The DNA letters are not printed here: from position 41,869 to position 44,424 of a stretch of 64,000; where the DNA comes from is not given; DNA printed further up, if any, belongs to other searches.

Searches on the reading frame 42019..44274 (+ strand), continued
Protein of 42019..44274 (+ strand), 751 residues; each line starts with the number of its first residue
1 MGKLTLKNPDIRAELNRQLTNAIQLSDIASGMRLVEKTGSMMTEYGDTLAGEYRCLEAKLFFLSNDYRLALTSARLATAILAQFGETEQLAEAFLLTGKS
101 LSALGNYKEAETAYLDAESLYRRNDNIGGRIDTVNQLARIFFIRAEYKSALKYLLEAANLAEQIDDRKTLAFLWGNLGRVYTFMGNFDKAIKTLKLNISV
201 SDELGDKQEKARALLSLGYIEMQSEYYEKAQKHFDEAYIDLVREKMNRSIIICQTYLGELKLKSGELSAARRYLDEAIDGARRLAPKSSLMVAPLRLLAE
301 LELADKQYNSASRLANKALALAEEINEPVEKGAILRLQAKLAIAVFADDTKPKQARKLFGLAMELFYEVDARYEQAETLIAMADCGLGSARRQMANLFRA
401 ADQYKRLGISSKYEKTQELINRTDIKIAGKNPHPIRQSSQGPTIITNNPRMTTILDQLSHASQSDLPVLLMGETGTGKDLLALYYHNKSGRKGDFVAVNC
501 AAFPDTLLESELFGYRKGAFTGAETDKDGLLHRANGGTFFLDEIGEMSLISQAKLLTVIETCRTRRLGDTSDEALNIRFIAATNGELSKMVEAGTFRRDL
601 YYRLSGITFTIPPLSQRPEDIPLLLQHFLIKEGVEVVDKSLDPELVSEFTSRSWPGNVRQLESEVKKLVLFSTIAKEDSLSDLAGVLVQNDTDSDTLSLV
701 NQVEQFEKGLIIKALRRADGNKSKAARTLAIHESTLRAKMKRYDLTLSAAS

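Call 19: find_encoding_contigs(protein=P0005, flank=4000, max_places=2)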
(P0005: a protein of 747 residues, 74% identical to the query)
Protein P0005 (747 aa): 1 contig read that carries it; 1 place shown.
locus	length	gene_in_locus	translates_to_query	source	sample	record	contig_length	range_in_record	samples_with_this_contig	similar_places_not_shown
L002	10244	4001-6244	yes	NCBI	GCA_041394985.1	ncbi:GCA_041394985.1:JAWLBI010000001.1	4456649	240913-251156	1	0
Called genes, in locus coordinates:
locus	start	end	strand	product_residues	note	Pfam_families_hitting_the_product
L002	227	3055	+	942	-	PF13855:LRR_8, PF12799:LRR_4, PF23598:LRR_14, PF13855:LRR_8, PF23598:LRR_14, PF08477:Roc, PF16095:COR-A, PF25497:COR-B, +7 more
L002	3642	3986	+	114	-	-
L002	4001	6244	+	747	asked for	PF10602:RPN7 (faint), PF17874:TPR_MalT, PF13424:TPR_12, PF00158:Sigma54_activat, PF14532:Sigma54_activ_2, PF07728:AAA_5 (weak), PF25601:AAA_lid_14, PF02954:HTH_8, +1 more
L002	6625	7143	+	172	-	-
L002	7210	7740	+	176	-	PF19620:DUF6125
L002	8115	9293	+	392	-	PF00557:Peptidase_M24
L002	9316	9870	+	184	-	PF00293:NUDIX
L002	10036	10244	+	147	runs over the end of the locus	-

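Call 20: find_encoding_contigs(protein=P0003, flank=4000, max_places=2)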
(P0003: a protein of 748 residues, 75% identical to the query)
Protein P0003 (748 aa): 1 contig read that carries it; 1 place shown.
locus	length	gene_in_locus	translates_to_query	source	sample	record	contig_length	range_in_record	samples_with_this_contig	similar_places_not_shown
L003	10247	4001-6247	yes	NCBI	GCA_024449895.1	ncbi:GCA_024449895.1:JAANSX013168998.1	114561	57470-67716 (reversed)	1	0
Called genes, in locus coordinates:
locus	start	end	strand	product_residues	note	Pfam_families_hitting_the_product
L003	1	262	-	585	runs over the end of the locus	PF00404:Dockerin_1 (faint)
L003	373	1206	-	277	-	-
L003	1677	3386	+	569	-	PF12796:Ank_2, PF13637:Ank_4 (weak), PF00023:Ank (weak), PF12796:Ank_2, PF13637:Ank_4 (weak), PF13857:Ank_5, PF00023:Ank, PF12796:Ank_2, +4 more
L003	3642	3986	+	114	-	-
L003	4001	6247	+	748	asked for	PF17874:TPR_MalT, PF07719:TPR_2 (faint), PF00515:TPR_1 (faint), PF13424:TPR_12, PF00158:Sigma54_activat, PF14532:Sigma54_activ_2, PF25601:AAA_lid_14, PF02954:HTH_8, +2 more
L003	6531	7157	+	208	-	-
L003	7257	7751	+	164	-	PF19620:DUF6125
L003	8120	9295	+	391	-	PF00557:Peptidase_M24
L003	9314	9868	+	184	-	PF00293:NUDIX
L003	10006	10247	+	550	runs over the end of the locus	-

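Call 21: find_encoding_contigs(protein=P0010, flank=4000, max_places=2)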
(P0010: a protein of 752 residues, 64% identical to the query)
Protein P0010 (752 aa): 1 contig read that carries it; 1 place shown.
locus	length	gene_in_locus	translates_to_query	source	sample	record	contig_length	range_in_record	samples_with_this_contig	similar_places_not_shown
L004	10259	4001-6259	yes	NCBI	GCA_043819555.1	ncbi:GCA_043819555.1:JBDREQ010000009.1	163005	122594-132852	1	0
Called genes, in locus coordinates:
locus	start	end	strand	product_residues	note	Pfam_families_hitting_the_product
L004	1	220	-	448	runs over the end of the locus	PF02321:OEP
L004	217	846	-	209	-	PF00440:TetR_N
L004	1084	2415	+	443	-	PF05496:RuvB_N, PF00004:AAA, PF16193:AAA_assoc_2, PF12002:MgsA_C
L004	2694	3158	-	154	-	PF06271:RDD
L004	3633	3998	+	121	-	-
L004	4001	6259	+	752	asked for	PF07719:TPR_2 (faint), PF17874:TPR_MalT, PF13424:TPR_12 (weak), PF00158:Sigma54_activat, PF14532:Sigma54_activ_2, PF07728:AAA_5 (weak), PF25601:AAA_lid_14, PF02954:HTH_8, +2 more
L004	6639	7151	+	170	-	-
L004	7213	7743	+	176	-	PF19620:DUF6125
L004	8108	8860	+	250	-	PF00557:Peptidase_M24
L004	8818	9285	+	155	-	PF00557:Peptidase_M24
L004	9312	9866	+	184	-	PF00293:NUDIX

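Call 28: find_related_loci(query=A1, collection=metagenome_contigs, flank=3000)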
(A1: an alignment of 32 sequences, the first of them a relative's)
Query A1 (751 aa) in metagenome_contigs; peptide patterns used: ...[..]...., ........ (x = any residue, [..] = any of these).
600 stretches matched a pattern (row limit reached: there are more); 600 encode a relative of the query (tblastn E <= 1e-3); the best 80 are kept; 80 distinct loci.
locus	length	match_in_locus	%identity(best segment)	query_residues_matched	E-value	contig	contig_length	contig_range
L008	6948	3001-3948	42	434-747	2e-66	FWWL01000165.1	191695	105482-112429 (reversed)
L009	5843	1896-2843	43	441-745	2e-65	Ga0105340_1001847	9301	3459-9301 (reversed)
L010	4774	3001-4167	38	369-745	7e-65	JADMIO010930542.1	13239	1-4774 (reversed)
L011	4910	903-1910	39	413-745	9e-65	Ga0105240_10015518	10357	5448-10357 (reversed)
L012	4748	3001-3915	41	444-745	3e-64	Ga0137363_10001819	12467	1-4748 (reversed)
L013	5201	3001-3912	41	442-743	6e-64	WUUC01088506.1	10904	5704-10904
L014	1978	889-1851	42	434-745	5e-66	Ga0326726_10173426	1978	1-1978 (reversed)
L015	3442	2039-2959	40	444-745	9e-64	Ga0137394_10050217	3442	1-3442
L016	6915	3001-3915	42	444-745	2e-63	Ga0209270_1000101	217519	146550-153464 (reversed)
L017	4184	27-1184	36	379-749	3e-63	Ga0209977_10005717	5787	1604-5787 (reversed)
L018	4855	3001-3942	41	435-748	5e-63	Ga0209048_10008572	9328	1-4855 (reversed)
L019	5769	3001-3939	41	438-750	7e-63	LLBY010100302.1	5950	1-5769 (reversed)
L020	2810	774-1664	40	444-743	3e-63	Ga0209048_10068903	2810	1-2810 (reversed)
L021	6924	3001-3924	40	441-745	1e-62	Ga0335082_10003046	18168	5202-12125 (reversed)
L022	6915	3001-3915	41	444-745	2e-62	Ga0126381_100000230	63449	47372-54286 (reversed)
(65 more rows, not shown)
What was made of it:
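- Tried and rejected: Metagenome scan with the activator alignment (call 28).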

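Call 29: find_encoding_contigs(protein=P0007, flank=3000, max_places=2)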
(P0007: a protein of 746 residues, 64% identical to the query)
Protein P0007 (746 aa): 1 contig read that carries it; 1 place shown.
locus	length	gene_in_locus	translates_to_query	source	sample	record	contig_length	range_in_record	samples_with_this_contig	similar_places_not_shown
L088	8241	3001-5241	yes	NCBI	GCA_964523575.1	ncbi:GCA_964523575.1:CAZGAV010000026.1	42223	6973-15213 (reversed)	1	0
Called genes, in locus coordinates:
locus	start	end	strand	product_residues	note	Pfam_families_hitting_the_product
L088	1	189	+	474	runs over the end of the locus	PF00171:Aldedh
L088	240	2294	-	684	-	PF13371:TPR_9 (faint), PF13428:TPR_14 (faint), PF07719:TPR_2 (faint), PF13181:TPR_8 (faint)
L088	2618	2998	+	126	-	-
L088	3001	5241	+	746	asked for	PF00515:TPR_1 (faint), PF17874:TPR_MalT, PF13424:TPR_12, PF00158:Sigma54_activat, PF07728:AAA_5, PF14532:Sigma54_activ_2, PF25601:AAA_lid_14, PF02954:HTH_8, +2 more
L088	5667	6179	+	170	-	-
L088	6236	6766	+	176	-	PF19620:DUF6125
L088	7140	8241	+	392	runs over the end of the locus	PF00557:Peptidase_M24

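Call 30: find_encoding_contigs(protein=P0019, flank=3000, max_places=2)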
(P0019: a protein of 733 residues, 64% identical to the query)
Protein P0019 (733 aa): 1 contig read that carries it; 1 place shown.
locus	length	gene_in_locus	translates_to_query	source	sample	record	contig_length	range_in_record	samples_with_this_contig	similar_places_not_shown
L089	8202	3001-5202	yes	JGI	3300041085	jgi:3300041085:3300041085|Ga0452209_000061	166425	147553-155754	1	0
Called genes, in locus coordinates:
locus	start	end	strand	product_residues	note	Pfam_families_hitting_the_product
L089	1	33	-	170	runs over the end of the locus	-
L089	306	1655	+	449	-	PF05496:RuvB_N, PF00004:AAA, PF13173:AAA_14 (weak), PF16193:AAA_assoc_2, PF12002:MgsA_C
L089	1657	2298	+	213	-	PF13489:Methyltransf_23, PF03848:TehB, PF08241:Methyltransf_11 (weak), PF08242:Methyltransf_12 (faint), PF13649:Methyltransf_25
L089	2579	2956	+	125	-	-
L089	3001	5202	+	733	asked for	PF17874:TPR_MalT (weak), PF13424:TPR_12, PF17874:TPR_MalT, PF00158:Sigma54_activat, PF14532:Sigma54_activ_2, PF07728:AAA_5, PF25601:AAA_lid_14, PF02954:HTH_8, +6 more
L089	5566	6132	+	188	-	-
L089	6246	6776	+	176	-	PF19620:DUF6125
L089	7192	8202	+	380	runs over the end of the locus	PF00557:Peptidase_M24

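Call 31: find_encoding_contigs(protein=P0021, flank=3000, max_places=2)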
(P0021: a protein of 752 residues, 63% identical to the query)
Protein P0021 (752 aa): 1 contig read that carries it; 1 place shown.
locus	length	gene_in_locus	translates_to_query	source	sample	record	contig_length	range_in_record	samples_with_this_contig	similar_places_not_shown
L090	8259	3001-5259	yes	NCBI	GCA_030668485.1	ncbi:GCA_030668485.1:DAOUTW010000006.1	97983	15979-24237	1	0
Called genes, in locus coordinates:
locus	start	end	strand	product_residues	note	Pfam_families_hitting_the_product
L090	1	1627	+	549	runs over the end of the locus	PF05496:RuvB_N, PF00004:AAA, PF16193:AAA_assoc_2, PF12002:MgsA_C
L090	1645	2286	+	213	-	PF03848:TehB, PF13489:Methyltransf_23, PF08241:Methyltransf_11 (weak), PF08242:Methyltransf_12 (weak), PF13649:Methyltransf_25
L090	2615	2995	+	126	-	-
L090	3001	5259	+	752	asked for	PF17874:TPR_MalT (weak), PF13424:TPR_12, PF17874:TPR_MalT (weak), PF00158:Sigma54_activat, PF14532:Sigma54_activ_2, PF07728:AAA_5, PF25601:AAA_lid_14, PF02954:HTH_8, +9 more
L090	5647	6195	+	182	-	PF19620:DUF6125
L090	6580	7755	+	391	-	PF00557:Peptidase_M24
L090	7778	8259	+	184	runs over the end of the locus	PF00293:NUDIX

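Call 32: find_encoding_contigs(protein=P0050, flank=3000, max_places=2)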
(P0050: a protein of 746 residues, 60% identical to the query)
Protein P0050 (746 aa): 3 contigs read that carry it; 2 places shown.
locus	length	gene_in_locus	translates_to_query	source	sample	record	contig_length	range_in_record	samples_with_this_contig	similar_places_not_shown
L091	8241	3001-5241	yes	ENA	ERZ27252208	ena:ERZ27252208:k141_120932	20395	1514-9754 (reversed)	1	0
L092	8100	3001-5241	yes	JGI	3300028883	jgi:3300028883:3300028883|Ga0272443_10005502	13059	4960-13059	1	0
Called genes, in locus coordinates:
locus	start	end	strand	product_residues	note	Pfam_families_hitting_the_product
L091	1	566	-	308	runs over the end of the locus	-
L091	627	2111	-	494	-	PF13517:FG-GAP_3 (weak)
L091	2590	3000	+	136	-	-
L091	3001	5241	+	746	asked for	PF00515:TPR_1 (faint), PF17874:TPR_MalT, PF13424:TPR_12, PF17874:TPR_MalT (weak), PF00158:Sigma54_activat, PF14532:Sigma54_activ_2, PF25601:AAA_lid_14, PF02954:HTH_8, +5 more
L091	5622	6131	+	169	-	-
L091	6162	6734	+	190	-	PF19620:DUF6125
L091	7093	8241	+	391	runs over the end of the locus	PF00557:Peptidase_M24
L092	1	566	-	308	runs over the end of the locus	-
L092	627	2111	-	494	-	PF13517:FG-GAP_3 (weak)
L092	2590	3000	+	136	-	-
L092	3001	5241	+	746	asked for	PF00515:TPR_1 (faint), PF17874:TPR_MalT, PF13424:TPR_12, PF17874:TPR_MalT (weak), PF00158:Sigma54_activat, PF14532:Sigma54_activ_2, PF25601:AAA_lid_14, PF02954:HTH_8, +5 more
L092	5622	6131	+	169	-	-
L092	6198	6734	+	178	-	PF19620:DUF6125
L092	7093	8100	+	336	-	?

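Call 35: find_encoding_contigs(protein=P0058, flank=3000, max_places=2)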
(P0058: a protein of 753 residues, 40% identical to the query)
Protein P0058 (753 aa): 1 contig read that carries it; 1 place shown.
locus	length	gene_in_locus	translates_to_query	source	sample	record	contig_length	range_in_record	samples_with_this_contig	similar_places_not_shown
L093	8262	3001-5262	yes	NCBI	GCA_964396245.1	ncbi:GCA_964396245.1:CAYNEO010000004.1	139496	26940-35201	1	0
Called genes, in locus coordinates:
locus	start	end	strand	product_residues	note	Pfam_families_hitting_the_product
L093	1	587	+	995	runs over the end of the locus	PF00072:Response_reg (weak), PF01326:PPDK_N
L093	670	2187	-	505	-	PF02706:Wzz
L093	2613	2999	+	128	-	-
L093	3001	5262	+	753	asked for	PF13424:TPR_12 (weak), PF17874:TPR_MalT, PF13424:TPR_12, PF00158:Sigma54_activat, PF14532:Sigma54_activ_2, PF07728:AAA_5, PF25601:AAA_lid_14, PF02954:HTH_8, +9 more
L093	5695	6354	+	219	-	PF00936:BMC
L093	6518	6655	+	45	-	-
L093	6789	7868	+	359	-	PF01370:Epimerase, PF02719:Polysacc_synt_2 (weak), PF04321:RmlD_sub_bind, PF01073:3Beta_HSD, PF16363:GDP_Man_Dehyd, PF07993:NAD_binding_4 (weak)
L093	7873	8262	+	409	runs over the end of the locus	PF00155:Aminotran_1_2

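Call 36: find_encoding_contigs(protein=P0056, flank=3000, max_places=2)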
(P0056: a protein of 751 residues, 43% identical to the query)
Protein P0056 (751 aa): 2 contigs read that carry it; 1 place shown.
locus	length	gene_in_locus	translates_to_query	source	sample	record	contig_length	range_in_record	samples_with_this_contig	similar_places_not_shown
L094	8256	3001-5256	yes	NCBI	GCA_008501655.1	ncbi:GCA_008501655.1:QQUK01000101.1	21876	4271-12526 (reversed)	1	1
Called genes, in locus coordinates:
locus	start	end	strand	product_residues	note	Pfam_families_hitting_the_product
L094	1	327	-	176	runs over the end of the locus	PF02151:UVR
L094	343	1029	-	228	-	PF00005:ABC_tran, PF13304:AAA_21 (faint)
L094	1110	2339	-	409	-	PF12704:MacB_PCD, PF02687:FtsX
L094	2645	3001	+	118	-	-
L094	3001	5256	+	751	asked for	PF17874:TPR_MalT (weak), PF13424:TPR_12, PF17874:TPR_MalT, PF00158:Sigma54_activat, PF14532:Sigma54_activ_2, PF07728:AAA_5, PF25601:AAA_lid_14, PF02954:HTH_8, +11 more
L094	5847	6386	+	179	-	PF00936:BMC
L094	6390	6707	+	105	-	PF03319:EutN_CcmL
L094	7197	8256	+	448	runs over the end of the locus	PF01512:Complex1_51K, PF10531:SLBB, PF13534:Fer4_17, PF13375:RnfC_N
